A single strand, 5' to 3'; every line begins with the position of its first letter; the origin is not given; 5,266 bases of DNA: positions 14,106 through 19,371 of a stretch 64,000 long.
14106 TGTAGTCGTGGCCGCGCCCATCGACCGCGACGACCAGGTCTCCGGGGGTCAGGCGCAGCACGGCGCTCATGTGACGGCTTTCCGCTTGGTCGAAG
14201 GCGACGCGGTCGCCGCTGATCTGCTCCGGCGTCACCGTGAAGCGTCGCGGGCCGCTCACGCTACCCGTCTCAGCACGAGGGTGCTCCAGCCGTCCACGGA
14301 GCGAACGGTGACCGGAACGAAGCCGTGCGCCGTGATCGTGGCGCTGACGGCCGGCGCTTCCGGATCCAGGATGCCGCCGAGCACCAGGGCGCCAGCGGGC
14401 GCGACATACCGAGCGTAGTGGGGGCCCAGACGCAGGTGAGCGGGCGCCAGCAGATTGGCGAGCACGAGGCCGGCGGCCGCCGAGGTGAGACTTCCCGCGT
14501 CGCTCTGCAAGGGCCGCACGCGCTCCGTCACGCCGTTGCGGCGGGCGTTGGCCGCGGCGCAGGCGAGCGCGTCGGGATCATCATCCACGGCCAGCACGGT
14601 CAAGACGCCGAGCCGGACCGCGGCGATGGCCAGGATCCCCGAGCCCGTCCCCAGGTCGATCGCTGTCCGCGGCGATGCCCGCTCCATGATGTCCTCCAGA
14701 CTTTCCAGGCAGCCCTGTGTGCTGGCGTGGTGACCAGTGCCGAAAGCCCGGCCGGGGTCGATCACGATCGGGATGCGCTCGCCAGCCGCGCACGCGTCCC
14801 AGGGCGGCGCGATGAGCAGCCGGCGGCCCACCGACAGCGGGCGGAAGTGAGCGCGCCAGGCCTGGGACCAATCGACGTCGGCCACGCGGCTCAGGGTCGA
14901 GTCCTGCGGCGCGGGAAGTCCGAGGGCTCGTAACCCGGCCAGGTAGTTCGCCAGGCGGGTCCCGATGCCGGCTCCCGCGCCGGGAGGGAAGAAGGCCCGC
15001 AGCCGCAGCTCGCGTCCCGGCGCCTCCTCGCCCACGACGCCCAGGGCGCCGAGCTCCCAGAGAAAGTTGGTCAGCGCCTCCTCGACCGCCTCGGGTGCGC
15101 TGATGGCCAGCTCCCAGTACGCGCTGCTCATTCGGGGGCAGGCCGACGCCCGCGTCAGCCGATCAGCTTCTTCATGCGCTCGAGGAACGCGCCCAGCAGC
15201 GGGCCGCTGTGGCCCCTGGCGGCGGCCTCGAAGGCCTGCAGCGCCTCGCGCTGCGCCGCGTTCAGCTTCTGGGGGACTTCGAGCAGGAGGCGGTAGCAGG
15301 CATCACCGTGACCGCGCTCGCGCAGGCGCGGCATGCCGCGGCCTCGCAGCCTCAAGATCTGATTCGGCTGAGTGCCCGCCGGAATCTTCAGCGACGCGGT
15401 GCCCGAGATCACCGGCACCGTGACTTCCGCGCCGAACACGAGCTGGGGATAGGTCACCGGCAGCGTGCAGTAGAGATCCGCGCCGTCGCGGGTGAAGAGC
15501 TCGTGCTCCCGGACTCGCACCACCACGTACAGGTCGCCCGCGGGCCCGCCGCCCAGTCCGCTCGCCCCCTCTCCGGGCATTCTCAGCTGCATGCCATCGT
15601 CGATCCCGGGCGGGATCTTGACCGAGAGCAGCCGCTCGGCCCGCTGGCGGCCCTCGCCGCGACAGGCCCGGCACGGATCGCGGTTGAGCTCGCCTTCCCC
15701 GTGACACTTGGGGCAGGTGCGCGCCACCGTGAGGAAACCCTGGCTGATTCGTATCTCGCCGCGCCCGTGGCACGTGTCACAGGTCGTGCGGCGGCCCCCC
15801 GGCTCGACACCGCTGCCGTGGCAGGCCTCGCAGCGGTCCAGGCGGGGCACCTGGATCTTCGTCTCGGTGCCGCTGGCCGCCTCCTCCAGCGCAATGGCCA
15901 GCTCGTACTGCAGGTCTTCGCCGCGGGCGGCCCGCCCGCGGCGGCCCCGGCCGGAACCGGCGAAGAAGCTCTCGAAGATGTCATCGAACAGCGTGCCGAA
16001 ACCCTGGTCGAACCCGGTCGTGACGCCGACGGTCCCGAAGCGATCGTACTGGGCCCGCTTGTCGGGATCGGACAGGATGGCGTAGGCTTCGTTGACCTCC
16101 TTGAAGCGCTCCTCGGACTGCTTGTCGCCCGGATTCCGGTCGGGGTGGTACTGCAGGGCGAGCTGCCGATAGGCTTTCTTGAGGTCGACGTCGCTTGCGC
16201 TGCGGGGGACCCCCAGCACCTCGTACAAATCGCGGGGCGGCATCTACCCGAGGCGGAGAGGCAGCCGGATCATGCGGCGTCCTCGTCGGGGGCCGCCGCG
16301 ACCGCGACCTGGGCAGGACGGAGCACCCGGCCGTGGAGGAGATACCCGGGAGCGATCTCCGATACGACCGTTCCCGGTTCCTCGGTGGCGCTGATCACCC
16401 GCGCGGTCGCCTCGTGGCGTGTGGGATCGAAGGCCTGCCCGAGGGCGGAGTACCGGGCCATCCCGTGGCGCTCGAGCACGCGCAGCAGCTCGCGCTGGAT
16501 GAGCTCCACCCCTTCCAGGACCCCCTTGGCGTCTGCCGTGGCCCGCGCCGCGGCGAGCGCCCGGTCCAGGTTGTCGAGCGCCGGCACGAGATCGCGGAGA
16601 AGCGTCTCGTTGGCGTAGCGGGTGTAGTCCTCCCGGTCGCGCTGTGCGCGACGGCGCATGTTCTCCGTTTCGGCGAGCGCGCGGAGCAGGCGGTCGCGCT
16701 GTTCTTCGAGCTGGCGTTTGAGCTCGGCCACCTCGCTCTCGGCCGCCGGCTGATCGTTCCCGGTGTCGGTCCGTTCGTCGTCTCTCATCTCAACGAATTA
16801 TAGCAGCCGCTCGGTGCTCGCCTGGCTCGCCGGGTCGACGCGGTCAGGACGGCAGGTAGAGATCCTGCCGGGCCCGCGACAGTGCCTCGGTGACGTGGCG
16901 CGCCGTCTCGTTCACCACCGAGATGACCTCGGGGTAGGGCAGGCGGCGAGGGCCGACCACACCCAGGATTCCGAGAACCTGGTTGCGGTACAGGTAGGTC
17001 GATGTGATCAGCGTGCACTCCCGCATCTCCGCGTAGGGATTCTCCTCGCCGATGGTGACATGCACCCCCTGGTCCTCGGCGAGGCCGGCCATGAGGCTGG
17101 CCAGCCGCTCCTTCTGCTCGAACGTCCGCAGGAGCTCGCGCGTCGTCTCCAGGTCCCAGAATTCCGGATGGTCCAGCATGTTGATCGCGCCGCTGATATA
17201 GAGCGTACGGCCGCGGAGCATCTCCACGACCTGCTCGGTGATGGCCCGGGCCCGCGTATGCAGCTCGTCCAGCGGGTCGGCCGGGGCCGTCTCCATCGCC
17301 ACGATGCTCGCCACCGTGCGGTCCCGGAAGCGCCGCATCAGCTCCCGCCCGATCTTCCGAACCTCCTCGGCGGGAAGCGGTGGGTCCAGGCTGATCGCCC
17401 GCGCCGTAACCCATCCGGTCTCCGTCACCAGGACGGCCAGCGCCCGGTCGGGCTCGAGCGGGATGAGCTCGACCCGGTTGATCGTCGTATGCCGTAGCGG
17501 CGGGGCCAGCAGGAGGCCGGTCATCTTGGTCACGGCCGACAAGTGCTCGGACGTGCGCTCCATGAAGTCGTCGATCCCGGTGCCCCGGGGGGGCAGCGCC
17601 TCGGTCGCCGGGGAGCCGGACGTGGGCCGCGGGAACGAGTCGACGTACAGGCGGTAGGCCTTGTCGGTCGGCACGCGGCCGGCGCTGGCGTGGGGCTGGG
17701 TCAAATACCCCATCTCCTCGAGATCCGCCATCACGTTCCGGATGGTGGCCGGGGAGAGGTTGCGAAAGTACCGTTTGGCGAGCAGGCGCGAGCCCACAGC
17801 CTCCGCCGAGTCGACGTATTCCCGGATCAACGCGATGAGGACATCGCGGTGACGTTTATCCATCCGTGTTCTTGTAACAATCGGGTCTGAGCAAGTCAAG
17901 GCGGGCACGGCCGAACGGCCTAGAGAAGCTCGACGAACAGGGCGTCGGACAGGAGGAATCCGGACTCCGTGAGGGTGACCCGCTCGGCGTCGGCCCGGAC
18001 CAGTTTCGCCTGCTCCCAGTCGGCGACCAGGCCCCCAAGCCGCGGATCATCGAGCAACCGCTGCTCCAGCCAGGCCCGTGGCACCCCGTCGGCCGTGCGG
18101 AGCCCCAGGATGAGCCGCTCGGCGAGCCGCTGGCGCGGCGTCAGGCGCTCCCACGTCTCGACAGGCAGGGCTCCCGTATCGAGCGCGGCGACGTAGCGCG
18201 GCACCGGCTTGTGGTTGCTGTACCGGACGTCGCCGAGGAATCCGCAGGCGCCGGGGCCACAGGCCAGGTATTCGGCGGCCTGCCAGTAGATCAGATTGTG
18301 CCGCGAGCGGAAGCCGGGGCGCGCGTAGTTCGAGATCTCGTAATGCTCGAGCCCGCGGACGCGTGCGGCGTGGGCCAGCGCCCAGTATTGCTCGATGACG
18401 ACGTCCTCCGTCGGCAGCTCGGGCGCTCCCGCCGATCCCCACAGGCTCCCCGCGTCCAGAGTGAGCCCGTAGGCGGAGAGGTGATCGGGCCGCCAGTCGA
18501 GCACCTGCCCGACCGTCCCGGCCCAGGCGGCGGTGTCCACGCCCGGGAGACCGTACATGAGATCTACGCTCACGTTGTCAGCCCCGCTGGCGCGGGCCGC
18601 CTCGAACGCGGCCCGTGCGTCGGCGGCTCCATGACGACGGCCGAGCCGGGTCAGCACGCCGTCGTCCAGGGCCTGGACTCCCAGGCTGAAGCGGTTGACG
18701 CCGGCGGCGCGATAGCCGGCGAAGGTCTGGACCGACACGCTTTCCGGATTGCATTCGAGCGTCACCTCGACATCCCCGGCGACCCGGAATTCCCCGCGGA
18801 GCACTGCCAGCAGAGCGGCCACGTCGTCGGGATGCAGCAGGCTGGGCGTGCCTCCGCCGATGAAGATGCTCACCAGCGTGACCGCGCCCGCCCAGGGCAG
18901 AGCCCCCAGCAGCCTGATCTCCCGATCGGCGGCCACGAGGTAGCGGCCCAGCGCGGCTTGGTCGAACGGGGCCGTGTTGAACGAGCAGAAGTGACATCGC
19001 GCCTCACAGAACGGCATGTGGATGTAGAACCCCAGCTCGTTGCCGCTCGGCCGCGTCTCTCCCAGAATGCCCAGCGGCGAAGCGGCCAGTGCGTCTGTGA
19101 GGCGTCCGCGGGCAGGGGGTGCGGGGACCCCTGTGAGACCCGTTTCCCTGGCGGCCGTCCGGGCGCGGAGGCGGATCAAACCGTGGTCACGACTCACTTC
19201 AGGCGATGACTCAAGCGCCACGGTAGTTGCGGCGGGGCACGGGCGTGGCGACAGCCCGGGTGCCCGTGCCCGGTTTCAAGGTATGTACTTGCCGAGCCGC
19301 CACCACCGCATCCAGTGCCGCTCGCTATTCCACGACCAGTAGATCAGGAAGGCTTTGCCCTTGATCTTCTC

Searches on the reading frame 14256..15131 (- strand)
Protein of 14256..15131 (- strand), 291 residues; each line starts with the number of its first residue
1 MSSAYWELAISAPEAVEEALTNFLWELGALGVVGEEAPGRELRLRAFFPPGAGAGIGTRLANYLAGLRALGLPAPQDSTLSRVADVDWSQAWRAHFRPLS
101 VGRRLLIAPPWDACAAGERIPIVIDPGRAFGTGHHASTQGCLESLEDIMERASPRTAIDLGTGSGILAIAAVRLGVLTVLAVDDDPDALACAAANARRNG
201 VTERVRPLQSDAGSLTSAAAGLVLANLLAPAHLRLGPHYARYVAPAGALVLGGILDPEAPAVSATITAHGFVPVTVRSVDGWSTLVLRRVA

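Call 56: search_protein_families(library=pfam, proteins=[window:14256-15131:-])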
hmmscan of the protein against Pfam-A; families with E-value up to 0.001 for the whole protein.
window:14256-15131:- (291 aa): 5 families
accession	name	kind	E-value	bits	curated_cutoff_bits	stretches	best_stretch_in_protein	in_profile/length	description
PF06325.19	PrmA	-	2.2e-57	195.2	22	1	5-289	2-295/296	Ribosomal protein L11 methyltransferase (PrmA)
PF05175.20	MTS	-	2e-06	28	23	1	149-226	27-105/170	Methyltransferase small domain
PF13649.12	Methyltransf_25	-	5.5e-06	27.4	27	1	158-219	2-62/97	Methyltransferase domain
PF08241.18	Methyltransf_11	-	9.4e-05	23.4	21.2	1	159-230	2-74/95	Methyltransferase domain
PF13847.12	Methyltransf_31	-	0.0002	21.5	27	1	156-217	6-68/145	Methyltransferase domain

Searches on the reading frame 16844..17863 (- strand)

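Call 57: search_protein_families(library=pfam, proteins=[window:16844-17863:-])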
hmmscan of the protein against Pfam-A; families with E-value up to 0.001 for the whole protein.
window:16844-17863:- (339 aa): 2 families
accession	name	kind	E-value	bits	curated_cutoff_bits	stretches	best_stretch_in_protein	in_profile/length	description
PF01628.27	HrcA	-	2.3e-51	175.3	22.2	1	98-314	1-215/215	HrcA protein C terminal domain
PF03444.21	HrcA_DNA-bdg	-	3.9e-06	26.9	21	1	5-71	6-71/79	Winged helix-turn-helix transcription repressor, HrcA DNA-binding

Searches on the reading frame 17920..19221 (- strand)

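Call 57: search_protein_families(library=pfam, proteins=[window:17920-19221:-])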
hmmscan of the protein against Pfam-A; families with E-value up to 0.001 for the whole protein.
window:17920-19221:- (433 aa): 2 families
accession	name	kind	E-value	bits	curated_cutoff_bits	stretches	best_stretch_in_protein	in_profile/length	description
PF04055.27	Radical_SAM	-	8.4e-22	78.5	29.5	1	66-229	1-155/166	Radical SAM superfamily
PF06969.22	HemN_C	-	1.6e-07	31.7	24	1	360-424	1-67/67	HemN C-terminal domain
